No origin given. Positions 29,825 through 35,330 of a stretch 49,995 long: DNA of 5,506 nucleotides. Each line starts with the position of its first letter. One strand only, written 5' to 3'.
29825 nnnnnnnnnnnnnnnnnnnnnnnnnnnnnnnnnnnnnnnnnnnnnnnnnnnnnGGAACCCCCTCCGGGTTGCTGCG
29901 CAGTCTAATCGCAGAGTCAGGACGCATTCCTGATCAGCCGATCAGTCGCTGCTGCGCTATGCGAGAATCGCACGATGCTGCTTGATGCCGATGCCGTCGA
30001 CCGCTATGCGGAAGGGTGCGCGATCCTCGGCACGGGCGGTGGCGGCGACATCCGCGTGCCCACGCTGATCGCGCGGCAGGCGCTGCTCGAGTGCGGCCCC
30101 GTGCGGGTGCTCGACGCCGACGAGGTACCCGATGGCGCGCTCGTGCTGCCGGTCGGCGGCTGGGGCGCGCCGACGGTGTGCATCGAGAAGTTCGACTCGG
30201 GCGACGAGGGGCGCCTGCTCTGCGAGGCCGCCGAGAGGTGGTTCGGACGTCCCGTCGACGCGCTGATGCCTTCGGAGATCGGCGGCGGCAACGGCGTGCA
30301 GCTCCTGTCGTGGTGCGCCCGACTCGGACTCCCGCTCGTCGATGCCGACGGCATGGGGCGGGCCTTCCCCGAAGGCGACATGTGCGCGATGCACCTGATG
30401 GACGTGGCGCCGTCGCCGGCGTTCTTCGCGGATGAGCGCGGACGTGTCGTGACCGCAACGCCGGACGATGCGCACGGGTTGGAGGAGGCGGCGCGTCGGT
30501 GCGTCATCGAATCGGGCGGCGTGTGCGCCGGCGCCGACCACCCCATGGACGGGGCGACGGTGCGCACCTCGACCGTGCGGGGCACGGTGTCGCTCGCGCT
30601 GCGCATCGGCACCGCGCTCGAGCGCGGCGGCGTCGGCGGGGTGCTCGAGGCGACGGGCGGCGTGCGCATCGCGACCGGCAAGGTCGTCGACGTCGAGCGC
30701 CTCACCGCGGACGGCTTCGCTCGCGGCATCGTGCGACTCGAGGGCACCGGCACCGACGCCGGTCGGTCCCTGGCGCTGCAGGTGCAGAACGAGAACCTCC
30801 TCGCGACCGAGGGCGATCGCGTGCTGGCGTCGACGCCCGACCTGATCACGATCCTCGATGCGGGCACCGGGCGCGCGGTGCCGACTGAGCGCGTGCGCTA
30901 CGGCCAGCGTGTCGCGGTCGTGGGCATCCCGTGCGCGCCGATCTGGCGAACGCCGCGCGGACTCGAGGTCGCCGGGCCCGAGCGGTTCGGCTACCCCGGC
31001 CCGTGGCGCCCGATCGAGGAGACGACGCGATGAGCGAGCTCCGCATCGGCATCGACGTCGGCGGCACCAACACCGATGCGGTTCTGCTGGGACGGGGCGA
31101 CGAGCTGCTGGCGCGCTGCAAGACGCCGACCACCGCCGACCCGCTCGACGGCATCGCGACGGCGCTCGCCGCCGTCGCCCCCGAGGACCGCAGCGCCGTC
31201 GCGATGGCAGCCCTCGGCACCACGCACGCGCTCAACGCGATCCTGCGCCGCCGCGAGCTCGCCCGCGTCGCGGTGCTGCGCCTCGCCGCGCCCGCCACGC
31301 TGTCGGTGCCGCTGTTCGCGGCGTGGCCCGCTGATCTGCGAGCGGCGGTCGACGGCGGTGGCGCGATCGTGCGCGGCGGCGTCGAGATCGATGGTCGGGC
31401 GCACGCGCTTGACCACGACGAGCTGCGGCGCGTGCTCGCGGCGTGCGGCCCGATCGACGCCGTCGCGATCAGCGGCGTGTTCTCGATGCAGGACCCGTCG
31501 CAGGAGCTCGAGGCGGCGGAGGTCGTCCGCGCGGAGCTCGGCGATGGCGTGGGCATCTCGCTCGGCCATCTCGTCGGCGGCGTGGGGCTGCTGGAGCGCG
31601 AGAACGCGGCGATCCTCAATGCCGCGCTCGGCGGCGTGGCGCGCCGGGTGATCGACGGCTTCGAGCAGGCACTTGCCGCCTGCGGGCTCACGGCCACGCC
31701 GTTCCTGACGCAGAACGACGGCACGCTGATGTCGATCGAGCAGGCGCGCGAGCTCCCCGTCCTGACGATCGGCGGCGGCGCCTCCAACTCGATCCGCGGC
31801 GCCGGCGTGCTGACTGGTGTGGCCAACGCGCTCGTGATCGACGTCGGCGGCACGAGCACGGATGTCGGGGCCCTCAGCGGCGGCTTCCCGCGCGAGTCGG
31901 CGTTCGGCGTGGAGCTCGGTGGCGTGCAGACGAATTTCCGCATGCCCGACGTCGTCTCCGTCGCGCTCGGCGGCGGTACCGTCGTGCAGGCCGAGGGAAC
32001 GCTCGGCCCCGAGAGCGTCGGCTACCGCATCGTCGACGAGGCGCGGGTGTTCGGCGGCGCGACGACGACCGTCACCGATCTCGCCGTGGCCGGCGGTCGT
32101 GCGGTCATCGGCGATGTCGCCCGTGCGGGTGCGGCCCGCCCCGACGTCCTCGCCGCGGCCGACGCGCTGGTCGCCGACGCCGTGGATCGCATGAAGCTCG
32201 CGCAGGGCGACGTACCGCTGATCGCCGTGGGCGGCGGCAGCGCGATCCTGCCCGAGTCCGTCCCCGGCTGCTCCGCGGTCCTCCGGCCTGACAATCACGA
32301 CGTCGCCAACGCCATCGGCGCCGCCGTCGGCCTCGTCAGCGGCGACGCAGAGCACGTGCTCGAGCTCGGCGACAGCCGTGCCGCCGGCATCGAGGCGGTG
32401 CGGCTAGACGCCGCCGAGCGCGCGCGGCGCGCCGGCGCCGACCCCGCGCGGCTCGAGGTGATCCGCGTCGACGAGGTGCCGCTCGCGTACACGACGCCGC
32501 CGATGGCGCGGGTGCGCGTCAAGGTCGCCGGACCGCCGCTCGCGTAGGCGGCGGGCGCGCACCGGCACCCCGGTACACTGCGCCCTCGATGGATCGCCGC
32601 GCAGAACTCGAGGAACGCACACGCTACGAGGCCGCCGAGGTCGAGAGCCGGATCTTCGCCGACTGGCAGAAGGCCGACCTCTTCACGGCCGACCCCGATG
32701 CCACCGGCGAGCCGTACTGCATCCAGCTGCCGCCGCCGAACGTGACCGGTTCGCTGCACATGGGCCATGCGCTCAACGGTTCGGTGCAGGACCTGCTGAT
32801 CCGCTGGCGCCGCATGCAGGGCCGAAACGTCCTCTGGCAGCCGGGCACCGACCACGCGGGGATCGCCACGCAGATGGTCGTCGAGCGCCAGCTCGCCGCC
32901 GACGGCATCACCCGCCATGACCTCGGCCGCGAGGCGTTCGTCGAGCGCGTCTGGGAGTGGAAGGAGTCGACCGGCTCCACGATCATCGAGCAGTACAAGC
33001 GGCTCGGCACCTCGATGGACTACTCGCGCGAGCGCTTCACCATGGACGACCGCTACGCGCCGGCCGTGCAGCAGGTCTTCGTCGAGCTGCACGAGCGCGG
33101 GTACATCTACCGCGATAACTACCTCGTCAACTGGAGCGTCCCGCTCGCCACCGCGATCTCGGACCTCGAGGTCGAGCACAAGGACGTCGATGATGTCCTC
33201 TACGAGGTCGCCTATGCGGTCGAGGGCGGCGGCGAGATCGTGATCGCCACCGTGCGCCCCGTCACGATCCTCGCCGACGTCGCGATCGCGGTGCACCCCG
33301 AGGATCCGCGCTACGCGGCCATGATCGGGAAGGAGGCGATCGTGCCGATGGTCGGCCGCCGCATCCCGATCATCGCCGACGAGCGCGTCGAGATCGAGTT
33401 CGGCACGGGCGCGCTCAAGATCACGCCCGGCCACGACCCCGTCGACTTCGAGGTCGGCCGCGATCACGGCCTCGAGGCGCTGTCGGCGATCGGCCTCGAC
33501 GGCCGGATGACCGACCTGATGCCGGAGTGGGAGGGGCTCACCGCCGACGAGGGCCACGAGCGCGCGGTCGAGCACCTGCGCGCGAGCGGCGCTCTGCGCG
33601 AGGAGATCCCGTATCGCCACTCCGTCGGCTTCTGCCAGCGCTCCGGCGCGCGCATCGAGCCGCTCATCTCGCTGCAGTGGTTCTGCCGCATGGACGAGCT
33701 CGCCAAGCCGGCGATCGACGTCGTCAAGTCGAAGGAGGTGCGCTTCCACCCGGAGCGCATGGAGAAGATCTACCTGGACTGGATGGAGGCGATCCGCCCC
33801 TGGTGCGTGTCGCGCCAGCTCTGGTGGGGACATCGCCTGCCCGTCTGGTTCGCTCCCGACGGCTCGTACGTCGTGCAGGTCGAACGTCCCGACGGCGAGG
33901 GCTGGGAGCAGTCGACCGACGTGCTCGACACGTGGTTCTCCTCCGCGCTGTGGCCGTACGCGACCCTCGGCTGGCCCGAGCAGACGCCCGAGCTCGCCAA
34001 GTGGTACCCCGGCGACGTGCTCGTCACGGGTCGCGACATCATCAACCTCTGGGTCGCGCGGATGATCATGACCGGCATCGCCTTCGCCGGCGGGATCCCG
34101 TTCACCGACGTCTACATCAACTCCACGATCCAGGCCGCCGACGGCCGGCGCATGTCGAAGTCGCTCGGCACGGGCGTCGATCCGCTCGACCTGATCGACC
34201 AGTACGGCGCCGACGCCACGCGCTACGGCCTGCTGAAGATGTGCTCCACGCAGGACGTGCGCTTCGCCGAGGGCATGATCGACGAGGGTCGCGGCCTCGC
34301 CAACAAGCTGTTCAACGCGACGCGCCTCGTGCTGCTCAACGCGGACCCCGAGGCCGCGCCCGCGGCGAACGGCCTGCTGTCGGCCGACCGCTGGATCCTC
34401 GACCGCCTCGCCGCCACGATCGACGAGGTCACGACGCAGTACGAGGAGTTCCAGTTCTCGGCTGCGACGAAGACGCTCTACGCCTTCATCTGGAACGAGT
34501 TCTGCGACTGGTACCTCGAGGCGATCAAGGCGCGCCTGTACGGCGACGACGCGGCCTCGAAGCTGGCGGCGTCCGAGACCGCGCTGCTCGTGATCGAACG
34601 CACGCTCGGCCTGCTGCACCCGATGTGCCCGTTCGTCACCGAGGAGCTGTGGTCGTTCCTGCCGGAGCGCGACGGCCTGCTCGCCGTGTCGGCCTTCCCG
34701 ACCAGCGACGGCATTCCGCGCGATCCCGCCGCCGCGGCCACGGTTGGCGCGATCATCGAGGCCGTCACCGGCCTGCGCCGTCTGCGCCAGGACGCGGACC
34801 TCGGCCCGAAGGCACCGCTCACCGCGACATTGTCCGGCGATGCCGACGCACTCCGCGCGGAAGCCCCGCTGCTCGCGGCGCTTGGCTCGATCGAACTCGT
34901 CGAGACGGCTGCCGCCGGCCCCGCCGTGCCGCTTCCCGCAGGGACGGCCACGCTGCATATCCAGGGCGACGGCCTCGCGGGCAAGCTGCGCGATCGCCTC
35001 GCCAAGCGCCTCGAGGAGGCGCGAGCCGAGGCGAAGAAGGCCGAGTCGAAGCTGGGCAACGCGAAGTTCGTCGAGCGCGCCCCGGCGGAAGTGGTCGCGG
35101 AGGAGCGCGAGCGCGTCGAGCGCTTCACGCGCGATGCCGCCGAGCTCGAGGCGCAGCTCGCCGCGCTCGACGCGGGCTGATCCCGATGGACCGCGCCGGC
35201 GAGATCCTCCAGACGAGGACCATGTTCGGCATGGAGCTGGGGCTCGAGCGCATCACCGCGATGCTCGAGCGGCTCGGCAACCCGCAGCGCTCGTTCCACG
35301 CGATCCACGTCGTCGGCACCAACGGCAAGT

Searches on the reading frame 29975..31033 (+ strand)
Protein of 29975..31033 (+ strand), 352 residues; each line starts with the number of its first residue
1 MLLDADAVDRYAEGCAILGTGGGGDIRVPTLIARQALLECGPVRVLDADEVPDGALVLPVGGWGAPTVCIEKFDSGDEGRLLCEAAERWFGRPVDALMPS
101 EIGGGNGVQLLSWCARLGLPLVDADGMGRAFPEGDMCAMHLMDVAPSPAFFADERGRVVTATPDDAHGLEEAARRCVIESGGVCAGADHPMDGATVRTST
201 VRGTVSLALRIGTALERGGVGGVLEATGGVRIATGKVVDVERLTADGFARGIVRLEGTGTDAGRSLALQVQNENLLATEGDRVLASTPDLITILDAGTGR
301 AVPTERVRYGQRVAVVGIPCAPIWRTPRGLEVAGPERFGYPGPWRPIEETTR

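Call 12: search_protein_families(library=pfam, proteins=[window:29975-31033:+], max_evalue=0.001)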
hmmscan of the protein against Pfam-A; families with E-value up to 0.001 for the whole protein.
window:29975-31033:+ (352 aa): 2 families
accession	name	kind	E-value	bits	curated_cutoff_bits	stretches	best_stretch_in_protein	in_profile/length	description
PF20906.3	S-Me-THD_C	-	1.2e-59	201.2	27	1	166-346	4-189/190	S-Me-THD-like, C-terminal domain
PF06032.18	S-Me-THD_N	-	1.5e-47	162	27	1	8-161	3-156/158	S-Me-THD-like, N-terminal domain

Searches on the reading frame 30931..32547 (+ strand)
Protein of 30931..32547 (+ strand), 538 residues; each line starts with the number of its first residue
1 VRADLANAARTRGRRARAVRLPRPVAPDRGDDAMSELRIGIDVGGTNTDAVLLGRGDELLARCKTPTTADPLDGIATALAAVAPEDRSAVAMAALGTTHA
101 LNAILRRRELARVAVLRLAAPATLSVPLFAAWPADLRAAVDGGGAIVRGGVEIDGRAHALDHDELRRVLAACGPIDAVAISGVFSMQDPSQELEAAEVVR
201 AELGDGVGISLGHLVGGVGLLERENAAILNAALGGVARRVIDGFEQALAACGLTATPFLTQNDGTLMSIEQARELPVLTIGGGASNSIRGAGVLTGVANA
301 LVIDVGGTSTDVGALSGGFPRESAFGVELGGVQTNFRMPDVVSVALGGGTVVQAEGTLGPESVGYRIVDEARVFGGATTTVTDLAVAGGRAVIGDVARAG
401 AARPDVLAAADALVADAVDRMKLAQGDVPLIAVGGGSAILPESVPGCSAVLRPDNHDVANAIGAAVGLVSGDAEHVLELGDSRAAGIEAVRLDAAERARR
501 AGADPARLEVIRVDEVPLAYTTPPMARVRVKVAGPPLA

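Call 12: search_protein_families(library=pfam, proteins=[window:30931-32547:+], max_evalue=0.001)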
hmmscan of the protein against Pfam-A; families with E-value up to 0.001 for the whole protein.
window:30931-32547:+ (538 aa): 2 families
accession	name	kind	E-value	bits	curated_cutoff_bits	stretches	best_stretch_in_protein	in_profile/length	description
PF05378.19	Hydant_A_N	-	1.9e-28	99.8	25.2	1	38-202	1-175/176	Hydantoinase/oxoprolinase N-terminal region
PF01968.24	Hydantoinase_A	-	1.5e-21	77.4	22.9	1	223-390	1-174/291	Hydantoinase/oxoprolinase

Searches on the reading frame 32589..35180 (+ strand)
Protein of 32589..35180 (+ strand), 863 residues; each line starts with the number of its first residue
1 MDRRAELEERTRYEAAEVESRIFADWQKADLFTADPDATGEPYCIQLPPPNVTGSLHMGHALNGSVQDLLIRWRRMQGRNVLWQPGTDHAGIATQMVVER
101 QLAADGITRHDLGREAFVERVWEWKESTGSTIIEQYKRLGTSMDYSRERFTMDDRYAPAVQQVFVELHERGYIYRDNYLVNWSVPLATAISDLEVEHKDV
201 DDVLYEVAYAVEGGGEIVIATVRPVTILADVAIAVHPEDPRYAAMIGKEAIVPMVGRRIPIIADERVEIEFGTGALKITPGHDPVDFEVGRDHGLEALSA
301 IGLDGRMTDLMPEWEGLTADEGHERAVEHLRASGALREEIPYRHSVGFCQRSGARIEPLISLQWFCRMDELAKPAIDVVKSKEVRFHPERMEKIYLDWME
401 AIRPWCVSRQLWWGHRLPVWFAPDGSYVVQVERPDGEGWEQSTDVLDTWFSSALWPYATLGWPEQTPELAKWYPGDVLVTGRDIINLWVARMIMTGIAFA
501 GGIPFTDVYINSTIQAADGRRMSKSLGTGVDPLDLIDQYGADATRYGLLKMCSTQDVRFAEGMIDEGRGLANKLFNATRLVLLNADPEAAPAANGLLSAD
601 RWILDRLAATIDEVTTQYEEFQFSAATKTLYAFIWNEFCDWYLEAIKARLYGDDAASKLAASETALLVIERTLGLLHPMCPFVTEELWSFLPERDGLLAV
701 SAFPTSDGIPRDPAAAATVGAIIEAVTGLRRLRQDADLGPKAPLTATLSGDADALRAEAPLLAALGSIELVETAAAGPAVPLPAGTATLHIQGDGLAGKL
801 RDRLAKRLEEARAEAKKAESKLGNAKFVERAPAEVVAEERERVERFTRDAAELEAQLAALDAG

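Call 12: search_protein_families(library=pfam, proteins=[window:32589-35180:+], max_evalue=0.001)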
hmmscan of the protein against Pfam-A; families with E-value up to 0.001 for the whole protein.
window:32589-35180:+ (863 aa): 5 families
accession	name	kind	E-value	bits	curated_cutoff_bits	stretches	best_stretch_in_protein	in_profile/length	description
PF00133.28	tRNA-synt_1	-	4.1e-132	441.3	22.7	2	22-430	2-256/414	tRNA synthetases class I (I, L, M and V)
PF08264.19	Anticodon_1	-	8.2e-37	126.8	25.1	1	600-746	1-146/148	Anticodon-binding domain of tRNA ligase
PF09334.17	tRNA-synt_1g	-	7e-20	71.6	20.1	2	360-562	180-369/391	tRNA synthetases class I (M)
PF10458.14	Val_tRNA-synt_C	-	1.3e-13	51.4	25.9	1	799-860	4-65/66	Valyl tRNA synthetase tRNA binding arm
PF13603.12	tRNA-synt_1_2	-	4.9e-05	23.3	25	1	245-303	84-142/185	Leucyl-tRNA synthetase, editing domain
